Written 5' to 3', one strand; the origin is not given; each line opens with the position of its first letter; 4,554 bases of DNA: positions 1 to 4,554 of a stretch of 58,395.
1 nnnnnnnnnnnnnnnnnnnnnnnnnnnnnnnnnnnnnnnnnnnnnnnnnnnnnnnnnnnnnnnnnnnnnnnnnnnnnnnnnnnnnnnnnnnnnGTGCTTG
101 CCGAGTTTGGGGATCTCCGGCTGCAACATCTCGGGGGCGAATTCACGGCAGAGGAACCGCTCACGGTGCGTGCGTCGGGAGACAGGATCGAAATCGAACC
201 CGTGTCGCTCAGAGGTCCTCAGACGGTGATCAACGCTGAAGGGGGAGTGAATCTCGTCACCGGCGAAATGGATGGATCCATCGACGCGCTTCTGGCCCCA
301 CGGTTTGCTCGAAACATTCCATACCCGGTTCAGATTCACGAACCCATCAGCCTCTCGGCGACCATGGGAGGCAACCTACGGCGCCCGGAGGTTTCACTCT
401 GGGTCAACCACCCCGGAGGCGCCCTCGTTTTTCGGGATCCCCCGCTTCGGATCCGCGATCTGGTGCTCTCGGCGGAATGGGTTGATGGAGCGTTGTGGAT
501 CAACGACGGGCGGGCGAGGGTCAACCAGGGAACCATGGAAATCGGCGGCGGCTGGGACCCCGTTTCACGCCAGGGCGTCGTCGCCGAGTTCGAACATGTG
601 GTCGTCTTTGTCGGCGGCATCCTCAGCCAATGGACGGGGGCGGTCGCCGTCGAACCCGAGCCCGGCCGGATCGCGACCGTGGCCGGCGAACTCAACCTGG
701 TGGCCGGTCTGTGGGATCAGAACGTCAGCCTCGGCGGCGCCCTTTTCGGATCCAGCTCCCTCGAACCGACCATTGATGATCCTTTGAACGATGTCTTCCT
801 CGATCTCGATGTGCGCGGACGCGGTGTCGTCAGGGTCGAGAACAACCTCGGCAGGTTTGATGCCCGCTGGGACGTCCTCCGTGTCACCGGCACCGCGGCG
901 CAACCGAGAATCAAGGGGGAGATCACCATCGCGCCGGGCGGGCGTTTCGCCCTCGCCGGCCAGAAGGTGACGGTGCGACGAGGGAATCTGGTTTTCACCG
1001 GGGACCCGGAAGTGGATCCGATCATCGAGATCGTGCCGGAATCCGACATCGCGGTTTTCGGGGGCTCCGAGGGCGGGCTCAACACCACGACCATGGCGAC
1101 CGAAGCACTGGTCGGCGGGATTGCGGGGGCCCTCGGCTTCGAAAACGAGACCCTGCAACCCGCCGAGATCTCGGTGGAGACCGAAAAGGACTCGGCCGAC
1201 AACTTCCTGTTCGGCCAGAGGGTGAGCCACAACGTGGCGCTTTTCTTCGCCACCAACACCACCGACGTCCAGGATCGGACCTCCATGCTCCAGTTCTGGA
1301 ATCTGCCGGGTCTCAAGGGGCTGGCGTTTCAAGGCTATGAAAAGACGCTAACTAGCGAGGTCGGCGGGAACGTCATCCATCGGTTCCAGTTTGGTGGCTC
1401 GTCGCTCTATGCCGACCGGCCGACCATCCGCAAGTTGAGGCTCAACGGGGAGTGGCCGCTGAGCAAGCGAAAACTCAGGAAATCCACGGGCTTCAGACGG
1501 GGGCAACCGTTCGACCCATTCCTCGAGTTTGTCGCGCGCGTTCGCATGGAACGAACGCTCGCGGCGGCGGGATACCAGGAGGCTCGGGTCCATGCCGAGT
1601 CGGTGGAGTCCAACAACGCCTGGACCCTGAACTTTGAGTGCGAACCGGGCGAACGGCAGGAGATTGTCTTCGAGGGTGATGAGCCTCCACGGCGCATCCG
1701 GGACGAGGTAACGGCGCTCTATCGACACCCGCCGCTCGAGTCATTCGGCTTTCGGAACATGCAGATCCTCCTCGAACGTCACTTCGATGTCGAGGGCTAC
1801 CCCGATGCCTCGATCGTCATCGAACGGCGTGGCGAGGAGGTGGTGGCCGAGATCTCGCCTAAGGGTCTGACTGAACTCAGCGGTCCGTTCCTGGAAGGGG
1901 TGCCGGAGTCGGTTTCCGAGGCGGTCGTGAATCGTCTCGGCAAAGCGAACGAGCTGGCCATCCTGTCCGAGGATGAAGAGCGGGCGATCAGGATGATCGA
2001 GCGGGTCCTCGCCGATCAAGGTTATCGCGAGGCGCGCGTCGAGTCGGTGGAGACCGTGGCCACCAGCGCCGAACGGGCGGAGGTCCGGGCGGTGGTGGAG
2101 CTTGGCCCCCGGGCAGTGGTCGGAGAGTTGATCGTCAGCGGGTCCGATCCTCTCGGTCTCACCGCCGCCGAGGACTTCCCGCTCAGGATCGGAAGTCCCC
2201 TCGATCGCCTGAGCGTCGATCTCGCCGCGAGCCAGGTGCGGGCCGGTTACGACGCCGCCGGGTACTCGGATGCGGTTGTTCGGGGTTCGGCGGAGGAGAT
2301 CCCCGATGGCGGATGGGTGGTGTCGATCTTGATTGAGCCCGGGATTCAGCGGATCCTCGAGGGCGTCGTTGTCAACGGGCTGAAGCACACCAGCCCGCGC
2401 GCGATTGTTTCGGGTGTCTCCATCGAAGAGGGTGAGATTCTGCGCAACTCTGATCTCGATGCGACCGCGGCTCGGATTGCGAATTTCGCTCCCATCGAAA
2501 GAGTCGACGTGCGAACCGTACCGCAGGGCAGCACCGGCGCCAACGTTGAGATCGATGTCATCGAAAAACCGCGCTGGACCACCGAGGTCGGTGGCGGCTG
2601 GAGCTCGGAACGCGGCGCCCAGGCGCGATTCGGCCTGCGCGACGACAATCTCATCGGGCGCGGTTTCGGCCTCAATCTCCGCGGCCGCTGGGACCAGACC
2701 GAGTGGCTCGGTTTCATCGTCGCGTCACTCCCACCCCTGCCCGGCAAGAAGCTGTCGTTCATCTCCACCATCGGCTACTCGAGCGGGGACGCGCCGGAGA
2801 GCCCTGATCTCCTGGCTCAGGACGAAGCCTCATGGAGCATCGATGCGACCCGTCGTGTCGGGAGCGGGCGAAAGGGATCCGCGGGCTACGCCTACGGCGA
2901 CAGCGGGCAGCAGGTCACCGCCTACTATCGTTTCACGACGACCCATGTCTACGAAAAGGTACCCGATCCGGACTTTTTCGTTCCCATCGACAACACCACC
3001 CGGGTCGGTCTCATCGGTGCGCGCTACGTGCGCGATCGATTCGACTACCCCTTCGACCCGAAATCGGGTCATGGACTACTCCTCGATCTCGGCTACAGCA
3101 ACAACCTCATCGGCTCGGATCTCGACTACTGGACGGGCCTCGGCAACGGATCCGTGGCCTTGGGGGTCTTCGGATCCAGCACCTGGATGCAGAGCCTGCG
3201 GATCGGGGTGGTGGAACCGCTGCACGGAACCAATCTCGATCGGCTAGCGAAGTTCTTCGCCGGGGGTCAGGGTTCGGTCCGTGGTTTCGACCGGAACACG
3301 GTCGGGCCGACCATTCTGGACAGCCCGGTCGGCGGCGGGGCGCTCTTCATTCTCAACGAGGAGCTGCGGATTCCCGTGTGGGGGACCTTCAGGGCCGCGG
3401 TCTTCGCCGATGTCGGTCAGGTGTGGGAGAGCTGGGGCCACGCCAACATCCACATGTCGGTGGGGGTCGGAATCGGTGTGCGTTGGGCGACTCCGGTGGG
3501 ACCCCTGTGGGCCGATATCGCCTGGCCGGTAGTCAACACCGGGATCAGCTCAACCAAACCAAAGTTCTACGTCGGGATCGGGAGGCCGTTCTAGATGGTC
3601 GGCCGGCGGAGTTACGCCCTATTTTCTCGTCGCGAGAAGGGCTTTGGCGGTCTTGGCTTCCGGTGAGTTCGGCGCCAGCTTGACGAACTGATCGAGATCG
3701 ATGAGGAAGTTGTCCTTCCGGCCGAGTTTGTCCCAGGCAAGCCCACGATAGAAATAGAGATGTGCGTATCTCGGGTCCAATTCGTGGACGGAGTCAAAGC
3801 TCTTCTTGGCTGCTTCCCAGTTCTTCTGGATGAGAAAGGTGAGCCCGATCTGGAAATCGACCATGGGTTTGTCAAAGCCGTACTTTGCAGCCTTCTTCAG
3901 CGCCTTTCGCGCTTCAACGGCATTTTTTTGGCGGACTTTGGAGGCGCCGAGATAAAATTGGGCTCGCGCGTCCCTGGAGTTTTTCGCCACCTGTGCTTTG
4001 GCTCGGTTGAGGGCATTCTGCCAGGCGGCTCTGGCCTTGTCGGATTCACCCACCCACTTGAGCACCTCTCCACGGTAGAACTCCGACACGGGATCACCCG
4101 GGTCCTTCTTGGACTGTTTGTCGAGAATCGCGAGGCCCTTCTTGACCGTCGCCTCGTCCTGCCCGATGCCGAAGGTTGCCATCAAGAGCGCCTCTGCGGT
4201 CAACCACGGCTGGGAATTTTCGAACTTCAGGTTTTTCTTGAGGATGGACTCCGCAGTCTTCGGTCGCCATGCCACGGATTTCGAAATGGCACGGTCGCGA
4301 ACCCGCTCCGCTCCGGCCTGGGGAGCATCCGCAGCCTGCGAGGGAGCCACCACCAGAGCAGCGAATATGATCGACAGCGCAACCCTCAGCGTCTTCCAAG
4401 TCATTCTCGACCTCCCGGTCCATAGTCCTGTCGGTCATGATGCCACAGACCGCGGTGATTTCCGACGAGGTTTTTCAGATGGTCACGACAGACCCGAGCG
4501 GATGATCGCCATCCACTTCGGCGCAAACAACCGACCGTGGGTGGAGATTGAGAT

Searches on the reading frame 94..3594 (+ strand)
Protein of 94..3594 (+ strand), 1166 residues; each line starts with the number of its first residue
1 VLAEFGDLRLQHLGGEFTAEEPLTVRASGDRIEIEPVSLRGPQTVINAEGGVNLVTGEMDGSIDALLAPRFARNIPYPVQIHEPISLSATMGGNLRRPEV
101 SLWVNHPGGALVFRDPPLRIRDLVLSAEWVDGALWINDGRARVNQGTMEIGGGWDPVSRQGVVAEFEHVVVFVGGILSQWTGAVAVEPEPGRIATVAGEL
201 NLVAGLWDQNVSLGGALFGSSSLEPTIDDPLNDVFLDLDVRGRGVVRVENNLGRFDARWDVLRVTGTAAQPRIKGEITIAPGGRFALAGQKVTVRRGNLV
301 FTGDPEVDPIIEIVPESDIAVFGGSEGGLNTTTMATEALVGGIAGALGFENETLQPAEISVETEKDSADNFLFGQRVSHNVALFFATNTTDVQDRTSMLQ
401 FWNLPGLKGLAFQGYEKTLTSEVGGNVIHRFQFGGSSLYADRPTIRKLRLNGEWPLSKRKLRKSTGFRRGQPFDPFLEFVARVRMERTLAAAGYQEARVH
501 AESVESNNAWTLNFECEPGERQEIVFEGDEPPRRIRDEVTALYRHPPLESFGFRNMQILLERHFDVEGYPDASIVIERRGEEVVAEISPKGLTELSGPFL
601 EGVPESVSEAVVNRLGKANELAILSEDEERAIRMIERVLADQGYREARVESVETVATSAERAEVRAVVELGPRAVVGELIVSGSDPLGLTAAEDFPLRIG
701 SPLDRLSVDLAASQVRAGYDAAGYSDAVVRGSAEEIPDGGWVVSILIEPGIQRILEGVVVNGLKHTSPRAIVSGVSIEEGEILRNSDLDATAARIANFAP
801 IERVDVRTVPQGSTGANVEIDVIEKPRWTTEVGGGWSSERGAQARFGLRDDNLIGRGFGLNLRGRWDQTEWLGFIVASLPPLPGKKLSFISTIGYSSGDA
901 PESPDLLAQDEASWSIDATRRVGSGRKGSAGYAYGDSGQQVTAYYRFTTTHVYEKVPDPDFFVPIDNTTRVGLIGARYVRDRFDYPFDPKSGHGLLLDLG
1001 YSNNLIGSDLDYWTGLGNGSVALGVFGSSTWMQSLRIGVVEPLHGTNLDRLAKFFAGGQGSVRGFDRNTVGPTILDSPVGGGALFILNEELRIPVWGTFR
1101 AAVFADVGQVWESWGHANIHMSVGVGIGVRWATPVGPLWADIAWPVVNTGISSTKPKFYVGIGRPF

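Call 65: search_protein_families(library=pfam, proteins=[window:94-3594:+], max_evalue=0.00001)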
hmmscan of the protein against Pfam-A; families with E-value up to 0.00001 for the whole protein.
window:94-3594:+ (1166 aa): 3 families
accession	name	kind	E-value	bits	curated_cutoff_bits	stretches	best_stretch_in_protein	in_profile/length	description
PF01103.29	Omp85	-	4.7e-36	125.4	24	1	852-1166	1-325/325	Omp85 superfamily domain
PF07244.20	POTRA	-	8.9e-12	46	21.3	0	443-517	1-77/79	Surface antigen variable number repeat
PF04357.19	TamB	-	2.1e-07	31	22.4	1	221-319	112-209/381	TamB, inner membrane protein subunit of TAM complex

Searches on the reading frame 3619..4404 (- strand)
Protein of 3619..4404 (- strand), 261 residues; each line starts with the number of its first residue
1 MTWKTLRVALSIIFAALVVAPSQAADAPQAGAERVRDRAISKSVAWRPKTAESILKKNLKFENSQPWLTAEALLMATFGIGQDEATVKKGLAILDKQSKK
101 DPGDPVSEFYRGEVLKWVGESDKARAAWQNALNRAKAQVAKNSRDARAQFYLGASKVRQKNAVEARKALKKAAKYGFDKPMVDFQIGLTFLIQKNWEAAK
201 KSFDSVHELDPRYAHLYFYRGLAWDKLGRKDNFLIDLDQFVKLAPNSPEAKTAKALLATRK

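Call 65: search_protein_families(library=pfam, proteins=[window:3619-4404:-], max_evalue=0.00001)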
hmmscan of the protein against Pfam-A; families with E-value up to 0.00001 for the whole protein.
window:3619-4404:- (261 aa): 6 families
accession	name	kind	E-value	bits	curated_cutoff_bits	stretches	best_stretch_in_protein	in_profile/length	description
PF07719.23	TPR_2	-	5.4e-10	39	27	0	184-212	5-33/34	Tetratricopeptide repeat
PF13432.12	TPR_16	-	1.6e-09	38.4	32.7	0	187-248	4-65/65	Tetratricopeptide repeat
PF13174.12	TPR_6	-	6.5e-07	30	26.3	0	148-174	2-28/33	Tetratricopeptide repeat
PF00515.34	TPR_1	-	8.5e-07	29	27.8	0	185-213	6-34/34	Tetratricopeptide repeat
PF13371.12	TPR_9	-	1.2e-06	28.9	35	0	193-258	8-73/73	Tetratricopeptide repeat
PF13424.12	TPR_12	-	3.1e-06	27.7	30.1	0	111-172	9-71/77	Tetratricopeptide repeat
